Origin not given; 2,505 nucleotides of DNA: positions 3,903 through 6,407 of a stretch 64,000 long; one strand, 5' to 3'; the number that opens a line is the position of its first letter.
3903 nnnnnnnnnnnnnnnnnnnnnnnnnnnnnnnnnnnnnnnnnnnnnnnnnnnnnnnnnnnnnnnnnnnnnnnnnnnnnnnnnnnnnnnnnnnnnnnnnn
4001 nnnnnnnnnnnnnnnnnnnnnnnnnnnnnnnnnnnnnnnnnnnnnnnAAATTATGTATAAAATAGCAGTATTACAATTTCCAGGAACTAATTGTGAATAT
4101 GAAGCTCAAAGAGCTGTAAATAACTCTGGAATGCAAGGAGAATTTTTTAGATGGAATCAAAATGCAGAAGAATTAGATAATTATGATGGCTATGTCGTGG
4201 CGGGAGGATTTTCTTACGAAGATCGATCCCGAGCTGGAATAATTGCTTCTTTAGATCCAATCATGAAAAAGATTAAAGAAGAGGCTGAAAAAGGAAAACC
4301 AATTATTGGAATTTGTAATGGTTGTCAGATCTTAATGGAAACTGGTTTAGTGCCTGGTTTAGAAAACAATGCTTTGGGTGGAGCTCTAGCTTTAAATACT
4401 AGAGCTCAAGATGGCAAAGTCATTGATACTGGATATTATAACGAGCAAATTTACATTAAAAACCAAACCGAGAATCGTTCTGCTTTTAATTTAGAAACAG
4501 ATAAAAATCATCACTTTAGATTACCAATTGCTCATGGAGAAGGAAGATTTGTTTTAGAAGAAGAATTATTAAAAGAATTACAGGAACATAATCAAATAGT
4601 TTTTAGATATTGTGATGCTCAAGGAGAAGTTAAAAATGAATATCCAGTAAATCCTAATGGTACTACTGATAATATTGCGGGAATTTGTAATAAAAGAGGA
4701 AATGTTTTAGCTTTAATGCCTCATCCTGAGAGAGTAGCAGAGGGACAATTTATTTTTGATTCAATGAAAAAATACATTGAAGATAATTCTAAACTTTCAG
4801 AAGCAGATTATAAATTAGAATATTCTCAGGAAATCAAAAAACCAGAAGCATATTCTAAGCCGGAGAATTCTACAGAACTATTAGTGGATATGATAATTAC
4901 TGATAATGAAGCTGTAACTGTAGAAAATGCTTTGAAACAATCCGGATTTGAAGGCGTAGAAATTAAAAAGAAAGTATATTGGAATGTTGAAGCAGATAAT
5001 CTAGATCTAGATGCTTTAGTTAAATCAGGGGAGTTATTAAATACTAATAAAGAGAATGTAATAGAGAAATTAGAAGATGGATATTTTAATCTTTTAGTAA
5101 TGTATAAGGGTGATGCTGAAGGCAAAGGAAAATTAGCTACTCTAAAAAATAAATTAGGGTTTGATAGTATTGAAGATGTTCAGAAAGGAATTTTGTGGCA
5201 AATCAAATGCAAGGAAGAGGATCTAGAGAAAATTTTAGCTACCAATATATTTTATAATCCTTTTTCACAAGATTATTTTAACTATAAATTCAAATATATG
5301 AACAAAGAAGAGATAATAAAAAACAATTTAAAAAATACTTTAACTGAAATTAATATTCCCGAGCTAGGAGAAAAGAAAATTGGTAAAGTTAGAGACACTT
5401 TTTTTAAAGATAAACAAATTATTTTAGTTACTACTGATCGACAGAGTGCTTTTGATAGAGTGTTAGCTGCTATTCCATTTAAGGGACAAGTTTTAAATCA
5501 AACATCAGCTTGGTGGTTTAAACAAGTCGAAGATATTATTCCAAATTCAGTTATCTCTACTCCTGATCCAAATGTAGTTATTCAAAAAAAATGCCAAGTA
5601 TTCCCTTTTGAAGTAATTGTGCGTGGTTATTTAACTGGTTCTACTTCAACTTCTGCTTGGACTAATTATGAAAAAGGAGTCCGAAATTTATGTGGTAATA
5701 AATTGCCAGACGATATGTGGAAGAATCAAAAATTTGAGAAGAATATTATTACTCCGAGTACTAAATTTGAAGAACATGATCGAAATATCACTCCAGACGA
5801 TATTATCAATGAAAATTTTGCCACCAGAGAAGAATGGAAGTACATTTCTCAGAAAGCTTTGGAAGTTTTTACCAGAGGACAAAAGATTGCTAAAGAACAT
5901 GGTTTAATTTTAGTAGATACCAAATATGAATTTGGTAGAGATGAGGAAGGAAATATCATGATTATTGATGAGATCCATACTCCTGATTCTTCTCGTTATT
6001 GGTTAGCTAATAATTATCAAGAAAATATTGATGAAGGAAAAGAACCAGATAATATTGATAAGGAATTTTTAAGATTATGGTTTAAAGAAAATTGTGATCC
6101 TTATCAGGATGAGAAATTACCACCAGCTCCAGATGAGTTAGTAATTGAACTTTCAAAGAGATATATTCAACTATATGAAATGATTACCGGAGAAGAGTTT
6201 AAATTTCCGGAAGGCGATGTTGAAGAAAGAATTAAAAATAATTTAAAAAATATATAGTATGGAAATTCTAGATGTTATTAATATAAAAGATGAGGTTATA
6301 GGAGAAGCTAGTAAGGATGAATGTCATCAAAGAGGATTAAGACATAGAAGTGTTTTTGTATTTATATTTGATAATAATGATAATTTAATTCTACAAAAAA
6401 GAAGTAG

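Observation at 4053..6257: Single 734-aa polypeptide fusing PurQ, two tandem PurS-like domains and PurC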

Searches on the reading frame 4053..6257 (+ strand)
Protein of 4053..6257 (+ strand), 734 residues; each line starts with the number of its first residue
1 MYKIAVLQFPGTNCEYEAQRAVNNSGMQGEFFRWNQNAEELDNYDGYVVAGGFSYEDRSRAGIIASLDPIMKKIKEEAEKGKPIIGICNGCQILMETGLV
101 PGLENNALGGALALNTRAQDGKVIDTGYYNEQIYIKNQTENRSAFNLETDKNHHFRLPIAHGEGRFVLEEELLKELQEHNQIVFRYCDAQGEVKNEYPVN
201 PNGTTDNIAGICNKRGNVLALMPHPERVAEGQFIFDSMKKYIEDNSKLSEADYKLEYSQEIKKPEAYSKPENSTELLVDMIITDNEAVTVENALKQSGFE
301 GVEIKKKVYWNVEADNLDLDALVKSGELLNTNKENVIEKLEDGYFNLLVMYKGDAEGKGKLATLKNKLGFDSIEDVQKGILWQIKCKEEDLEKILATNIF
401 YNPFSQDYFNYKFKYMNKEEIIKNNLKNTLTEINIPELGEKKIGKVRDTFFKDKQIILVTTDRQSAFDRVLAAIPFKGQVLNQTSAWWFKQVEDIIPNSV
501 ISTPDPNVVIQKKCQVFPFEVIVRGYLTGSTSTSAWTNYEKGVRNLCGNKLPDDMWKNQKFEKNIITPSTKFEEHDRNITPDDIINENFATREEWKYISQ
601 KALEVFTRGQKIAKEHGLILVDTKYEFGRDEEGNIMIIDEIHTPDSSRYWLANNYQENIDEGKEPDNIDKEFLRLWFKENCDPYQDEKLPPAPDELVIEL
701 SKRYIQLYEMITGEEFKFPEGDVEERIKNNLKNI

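Call 4: search_protein_families(library=pfam, proteins=[window:4053-6254:+], max_evalue=0.01)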
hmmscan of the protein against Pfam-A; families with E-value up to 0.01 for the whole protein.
window:4053-6254:+ (734 aa): 6 families
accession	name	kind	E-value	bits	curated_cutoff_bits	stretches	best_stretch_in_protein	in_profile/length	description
PF01259.24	SAICAR_synt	-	3e-69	233.8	20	1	443-687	4-229/233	SAICAR synthetase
PF13507.12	GATase_5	-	2.4e-50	171.5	27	1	3-231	3-232/260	CobB/CobQ-like glutamine amidotransferase domain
PF00117.34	GATase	-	2.2e-08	34.4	22.8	1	18-228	13-174/190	Glutamine amidotransferase class-I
PF07685.20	GATase_3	-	1.1e-07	32.2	27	1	32-128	27-129/196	CobB/CobQ-like glutamine amidotransferase domain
PF01965.30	DJ-1_PfpI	-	6e-06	26.6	26.6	1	26-102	42-115/165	DJ-1/PfpI family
PF02700.19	PurS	-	0.0042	17.7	22.2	0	282-313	12-46/77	Phosphoribosylformylglycinamidine (FGAM) synthase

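Call 5: search_protein_families(library=ncbifam, proteins=[window:4053-6254:+], max_evalue=0.01)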
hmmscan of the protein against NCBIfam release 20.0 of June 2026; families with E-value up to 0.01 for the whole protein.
window:4053-6254:+ (734 aa): 21 families
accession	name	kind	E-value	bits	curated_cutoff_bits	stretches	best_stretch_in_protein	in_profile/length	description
NF009251.0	PRK12607.1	equivalog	2e-130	434.3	371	1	426-733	4-311/315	phosphoribosylaminoimidazolesuccinocarboxamide synthase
NF010568.0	PRK13961.1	equivalog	1.5e-70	237.8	251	1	429-716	4-296/297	phosphoribosylaminoimidazolesuccinocarboxamide synthase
TIGR01737.1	FGAM_synth_I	equivalog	6.3e-68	228.5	177.8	1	3-231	2-209/228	phosphoribosylformylglycinamidine synthase I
NF002957.0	PRK03619.1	equivalog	5.7e-60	202.4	212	1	3-231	2-202/222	phosphoribosylformylglycinamidine synthase subunit PurQ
NF002252.0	PRK01175.1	equivalog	1.5e-55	188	298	1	3-229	5-229/261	phosphoribosylformylglycinamidine synthase subunit PurQ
TIGR00081.1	purC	equivalog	1.5e-46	159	189.9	1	444-714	11-272/279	phosphoribosylaminoimidazolesuccinocarboxamide synthase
NF010567.0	PRK13960.1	equivalog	1.1e-32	113.3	581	1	456-726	56-355/367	phosphoribosylaminoimidazolesuccinocarboxamide synthase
TIGR01857.1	FGAM-synthase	equivalog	1.6e-30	105.5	1057.05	1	5-233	981-1220/1239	phosphoribosylformylglycinamidine synthase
TIGR02735.1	purC_vibrio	equivalog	1.5e-29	102.9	394.2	1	456-721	55-349/365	phosphoribosylaminoimidazolesuccinocarboxamide synthase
NF003672.0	PRK05297.1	equivalog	2.6e-29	101.4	783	1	3-229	1038-1260/1290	phosphoribosylformylglycinamidine synthase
NF010564.0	PRK13959.1-1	subfamily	9.5e-29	100.4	459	1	444-716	7-294/294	phosphoribosylaminoimidazolesuccinocarboxamide synthase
TIGR01735.1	FGAM_synt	equivalog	4.2e-28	97.3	1123.05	1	3-229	1054-1278/1307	phosphoribosylformylglycinamidine synthase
TIGR01382.1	PfpI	subfamily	2.7e-06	27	139.05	1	19-103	35-116/169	DJ-1/PfpI/YhbO family deglycase/protease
TIGR03800.1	PLP_synth_Pdx2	equivalog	8.1e-05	22.6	105.55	1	3-96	1-85/184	pyridoxal 5'-phosphate synthase glutaminase subunit PdxT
NF010566.0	PRK13959.1-4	equivalog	0.0001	21.6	546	1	554-650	152-247/339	phosphoribosylaminoimidazolesuccinocarboxamide synthase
NF005019.0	PRK06423.1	equivalog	0.0025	18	122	0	347-408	5-68/74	phosphoribosylformylglycinamidine synthase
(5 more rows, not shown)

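Call 9: find_homologous_proteins(query=window:4053-6254:+)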
Query window:4053-6254:+ (734 aa): 7808 proteins with E <= 0.001 among 8000 candidates; the best 120 are listed.
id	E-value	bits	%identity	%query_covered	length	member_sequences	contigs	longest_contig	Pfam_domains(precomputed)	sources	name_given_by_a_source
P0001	0.0e+0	1679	100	100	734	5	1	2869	PF00117.35,PF01259.25,PF07685.21,PF13507.13,PF01965.31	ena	-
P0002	2.1e-265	901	53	100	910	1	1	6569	PF00117.35,PF01259.25,PF00731.27,PF13507.13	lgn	-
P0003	1.8e-260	884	55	99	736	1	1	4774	PF01259.25,PF13507.13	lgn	-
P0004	4.9e-260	883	55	100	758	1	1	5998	PF00117.35,PF01259.25,PF13507.13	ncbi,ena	-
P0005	1.2e-254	865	53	100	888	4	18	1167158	PF00117.35,PF01259.25,PF00731.27,PF13507.13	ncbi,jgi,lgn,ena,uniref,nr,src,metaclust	ncbi:MAG: hypothetical protein A2725_03790 [Candidatus Magasanikbacteria bacterium RIFCSPHIGHO2_01_F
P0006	4.0e-254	863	53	99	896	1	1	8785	PF00117.35,PF01259.25,PF07685.21,PF00731.27,PF13507.13,PF01965.31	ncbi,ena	-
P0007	4.3e-251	853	53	100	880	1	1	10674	PF00117.35,PF01259.25,PF00731.27,PF13507.13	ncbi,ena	-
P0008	5.8e-248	843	52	99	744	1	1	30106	PF01259.25,PF13507.13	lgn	-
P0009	3.6e-246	837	53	99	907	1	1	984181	PF00117.35,PF01259.25,PF00731.27,PF13507.13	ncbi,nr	ncbi:MAG: phosphoribosylaminoimidazolesuccinocarboxamide synthase [Candidatus Magasanikbacteria bact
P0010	1.6e-240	818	86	56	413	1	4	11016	PF00117.35,PF07685.21,PF13507.13,PF01965.31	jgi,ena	-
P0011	2.0e-239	815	51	99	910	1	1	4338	PF01259.25,PF00731.27,PF13507.13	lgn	-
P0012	1.5e-238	812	50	99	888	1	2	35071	PF01259.25,PF00731.27,PF13507.13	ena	-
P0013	7.6e-238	809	51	99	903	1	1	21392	PF00117.35,PF01259.25,PF00731.27,PF13507.13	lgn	-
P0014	1.7e-237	808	51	96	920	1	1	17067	PF01259.25,PF00731.27,PF13507.13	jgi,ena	-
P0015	2.3e-236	805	87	56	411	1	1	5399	PF00117.35,PF07685.21,PF13507.13,PF01965.31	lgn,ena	-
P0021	3.5e-226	771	82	56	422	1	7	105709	PF00117.35,PF07685.21,PF13507.13,PF01965.31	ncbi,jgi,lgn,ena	-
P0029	8.0e-186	638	43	98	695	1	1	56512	PF01259.25,PF13507.13,PF01965.31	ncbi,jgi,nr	ncbi:MAG: purQ [Gammaproteobacteria bacterium]|jgi:phosphoribosylformylglycinamidine synthase|nr:pur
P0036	9.1e-141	489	67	43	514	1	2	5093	PF01259.25,PF00731.27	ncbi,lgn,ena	-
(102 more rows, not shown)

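Call 11: find_encoding_contigs(protein=P0021, flank=6000, max_places=3)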
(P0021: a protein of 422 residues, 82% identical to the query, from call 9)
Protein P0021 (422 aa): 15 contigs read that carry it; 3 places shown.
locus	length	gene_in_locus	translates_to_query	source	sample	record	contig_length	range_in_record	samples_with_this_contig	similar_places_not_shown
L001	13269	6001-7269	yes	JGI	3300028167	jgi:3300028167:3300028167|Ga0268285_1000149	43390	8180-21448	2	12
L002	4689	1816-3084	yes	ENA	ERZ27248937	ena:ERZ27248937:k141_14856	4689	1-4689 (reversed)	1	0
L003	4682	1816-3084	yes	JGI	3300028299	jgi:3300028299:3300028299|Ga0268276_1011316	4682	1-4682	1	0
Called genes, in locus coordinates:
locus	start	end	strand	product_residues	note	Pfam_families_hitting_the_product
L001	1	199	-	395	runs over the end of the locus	PF03734:YkuD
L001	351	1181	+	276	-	PF00763:THF_DHG_CYH, PF02882:THF_DHG_CYH_C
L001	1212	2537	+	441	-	PF00709:Adenylsucc_synt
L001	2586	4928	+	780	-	PF18072:FGAR-AT_linker, PF00586:AIRS, PF02769:AIRS_C, PF00586:AIRS, PF02769:AIRS_C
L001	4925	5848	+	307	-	PF00586:AIRS, PF02769:AIRS_C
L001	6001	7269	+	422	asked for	PF00117:GATase, PF01965:DJ-1_PfpI (faint), PF07685:GATase_3 (weak), PF13507:GATase_5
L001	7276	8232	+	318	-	PF01259:SAICAR_synt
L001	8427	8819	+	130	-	PF00731:AIRC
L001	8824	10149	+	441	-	PF00206:Lyase_1, PF08328:ASL_C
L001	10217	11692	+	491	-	PF13522:GATase_6, PF13537:GATase_7, PF00156:Pribosyltran (weak)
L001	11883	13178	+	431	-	PF02844:GARS_N, PF01071:GARS_A, PF02843:GARS_C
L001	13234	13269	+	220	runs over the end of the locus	PF00300:His_Phos_1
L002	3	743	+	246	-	?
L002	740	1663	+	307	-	PF00586:AIRS, PF02769:AIRS_C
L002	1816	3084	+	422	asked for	PF00117:GATase, PF01965:DJ-1_PfpI (faint), PF07685:GATase_3 (weak), PF13507:GATase_5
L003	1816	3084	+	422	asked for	PF00117:GATase, PF01965:DJ-1_PfpI (faint), PF07685:GATase_3 (weak), PF13507:GATase_5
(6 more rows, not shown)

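Call 12: find_encoding_contigs(protein=P0010, flank=6000, max_places=3)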
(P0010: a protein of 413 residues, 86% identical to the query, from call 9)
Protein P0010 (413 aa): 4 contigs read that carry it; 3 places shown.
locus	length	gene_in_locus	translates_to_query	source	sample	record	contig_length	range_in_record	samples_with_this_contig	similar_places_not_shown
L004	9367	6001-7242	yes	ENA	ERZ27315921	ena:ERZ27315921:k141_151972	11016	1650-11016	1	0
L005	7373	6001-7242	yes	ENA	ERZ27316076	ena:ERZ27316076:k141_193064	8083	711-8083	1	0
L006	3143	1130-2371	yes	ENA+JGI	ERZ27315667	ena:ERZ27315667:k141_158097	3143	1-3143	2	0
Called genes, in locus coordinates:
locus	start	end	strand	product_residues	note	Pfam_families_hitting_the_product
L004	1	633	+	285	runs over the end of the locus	PF00763:THF_DHG_CYH, PF02882:THF_DHG_CYH_C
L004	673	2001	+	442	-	PF00709:Adenylsucc_synt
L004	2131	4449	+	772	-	PF18072:FGAR-AT_linker, PF00586:AIRS, PF02769:AIRS_C, PF00586:AIRS, PF02769:AIRS_C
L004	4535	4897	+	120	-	PF04480:DUF559, PF18741:MTES_1575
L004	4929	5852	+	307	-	PF00586:AIRS, PF02769:AIRS_C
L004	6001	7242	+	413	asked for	PF00117:GATase, PF07685:GATase_3, PF13507:GATase_5, PF01965:DJ-1_PfpI (weak)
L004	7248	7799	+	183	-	PF06821:Ser_hydrolase, PF12697:Abhydrolase_6 (faint), PF12146:Hydrolase_4 (faint), PF00561:Abhydrolase_1 (faint)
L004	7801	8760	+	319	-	PF01259:SAICAR_synt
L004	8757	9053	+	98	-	-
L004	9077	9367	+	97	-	?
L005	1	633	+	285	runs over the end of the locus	PF00763:THF_DHG_CYH, PF02882:THF_DHG_CYH_C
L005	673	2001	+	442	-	PF00709:Adenylsucc_synt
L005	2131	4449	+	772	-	PF18072:FGAR-AT_linker, PF00586:AIRS, PF02769:AIRS_C, PF00586:AIRS, PF02769:AIRS_C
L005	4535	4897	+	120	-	PF04480:DUF559, PF18741:MTES_1575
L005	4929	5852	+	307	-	PF00586:AIRS, PF02769:AIRS_C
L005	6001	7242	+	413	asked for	PF00117:GATase, PF07685:GATase_3, PF13507:GATase_5, PF01965:DJ-1_PfpI (weak)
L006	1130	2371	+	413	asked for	PF00117:GATase, PF07685:GATase_3, PF13507:GATase_5, PF01965:DJ-1_PfpI (weak)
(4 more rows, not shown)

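Call 14: find_encoding_contigs(protein=P0001, flank=6000, max_places=10)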
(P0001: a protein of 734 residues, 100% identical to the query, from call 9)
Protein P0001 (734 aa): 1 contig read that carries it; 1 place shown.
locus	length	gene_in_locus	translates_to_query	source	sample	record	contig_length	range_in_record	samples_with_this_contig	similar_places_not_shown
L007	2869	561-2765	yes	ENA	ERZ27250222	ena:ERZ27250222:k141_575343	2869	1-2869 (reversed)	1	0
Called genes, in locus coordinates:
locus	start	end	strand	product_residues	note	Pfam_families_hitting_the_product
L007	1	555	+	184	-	?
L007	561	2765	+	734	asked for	PF00117:GATase, PF01965:DJ-1_PfpI (weak), PF07685:GATase_3, PF13507:GATase_5, PF01259:SAICAR_synt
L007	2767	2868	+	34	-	?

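Call 64: list_cluster_members(proteins=[P0021, P0001, P0258, P0005, P0029])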
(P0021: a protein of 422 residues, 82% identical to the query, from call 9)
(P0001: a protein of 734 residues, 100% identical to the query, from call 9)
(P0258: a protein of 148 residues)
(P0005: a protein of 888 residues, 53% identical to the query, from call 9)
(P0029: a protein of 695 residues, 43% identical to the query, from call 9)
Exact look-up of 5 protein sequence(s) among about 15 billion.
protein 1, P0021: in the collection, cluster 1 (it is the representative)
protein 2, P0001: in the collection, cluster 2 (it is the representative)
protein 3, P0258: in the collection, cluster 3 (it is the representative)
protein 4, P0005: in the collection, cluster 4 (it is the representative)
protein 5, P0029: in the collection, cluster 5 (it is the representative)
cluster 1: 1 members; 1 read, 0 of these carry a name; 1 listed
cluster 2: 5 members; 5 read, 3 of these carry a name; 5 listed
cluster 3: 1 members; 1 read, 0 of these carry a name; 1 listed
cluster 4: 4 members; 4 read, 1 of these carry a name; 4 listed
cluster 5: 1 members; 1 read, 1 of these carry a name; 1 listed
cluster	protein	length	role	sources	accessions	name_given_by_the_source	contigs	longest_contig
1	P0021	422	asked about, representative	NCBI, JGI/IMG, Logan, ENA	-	-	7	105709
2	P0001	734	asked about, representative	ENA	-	-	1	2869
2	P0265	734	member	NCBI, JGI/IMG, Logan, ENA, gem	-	phosphoribosylaminoimidazole-succinocarboxamide synthase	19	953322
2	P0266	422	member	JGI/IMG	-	phosphoribosylformylglycinamidine synthase subunit PurQ / glutaminase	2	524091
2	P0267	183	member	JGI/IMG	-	phosphoribosylformylglycinamidine synthase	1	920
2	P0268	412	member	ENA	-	-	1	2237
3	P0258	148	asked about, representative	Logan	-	-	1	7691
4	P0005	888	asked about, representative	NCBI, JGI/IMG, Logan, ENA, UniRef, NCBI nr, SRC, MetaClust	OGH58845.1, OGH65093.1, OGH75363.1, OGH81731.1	MAG: hypothetical protein A2725_03790 [Candidatus Magasanikbacteria bacterium ... | Phosphoribosylaminoimidazole-succinocarboxamide synthase n=1 Tax=Candidatus ... | status=active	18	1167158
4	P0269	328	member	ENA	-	-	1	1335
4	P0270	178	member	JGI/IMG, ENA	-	-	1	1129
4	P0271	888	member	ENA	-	-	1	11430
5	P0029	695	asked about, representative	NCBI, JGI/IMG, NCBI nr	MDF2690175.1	MAG: purQ [Gammaproteobacteria bacterium] | phosphoribosylformylglycinamidine synthase | purQ [Gammaproteobacteria bacterium]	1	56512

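Call 67: find_encoding_contigs(protein=window:4053-6257:+, flank=300, max_places=10)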
Protein window:4053-6257:+ (734 aa): 24 contigs read that carry it; 1 place shown.
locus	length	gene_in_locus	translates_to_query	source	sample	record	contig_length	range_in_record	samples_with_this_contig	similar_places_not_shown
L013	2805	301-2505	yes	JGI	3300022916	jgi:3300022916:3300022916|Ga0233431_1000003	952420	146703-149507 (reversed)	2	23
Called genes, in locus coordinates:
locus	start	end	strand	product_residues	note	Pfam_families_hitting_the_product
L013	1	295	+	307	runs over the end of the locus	PF00586:AIRS, PF02769:AIRS_C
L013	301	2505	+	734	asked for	PF00117:GATase, PF01965:DJ-1_PfpI (weak), PF07685:GATase_3, PF13507:GATase_5, PF01259:SAICAR_synt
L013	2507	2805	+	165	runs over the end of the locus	PF00293:NUDIX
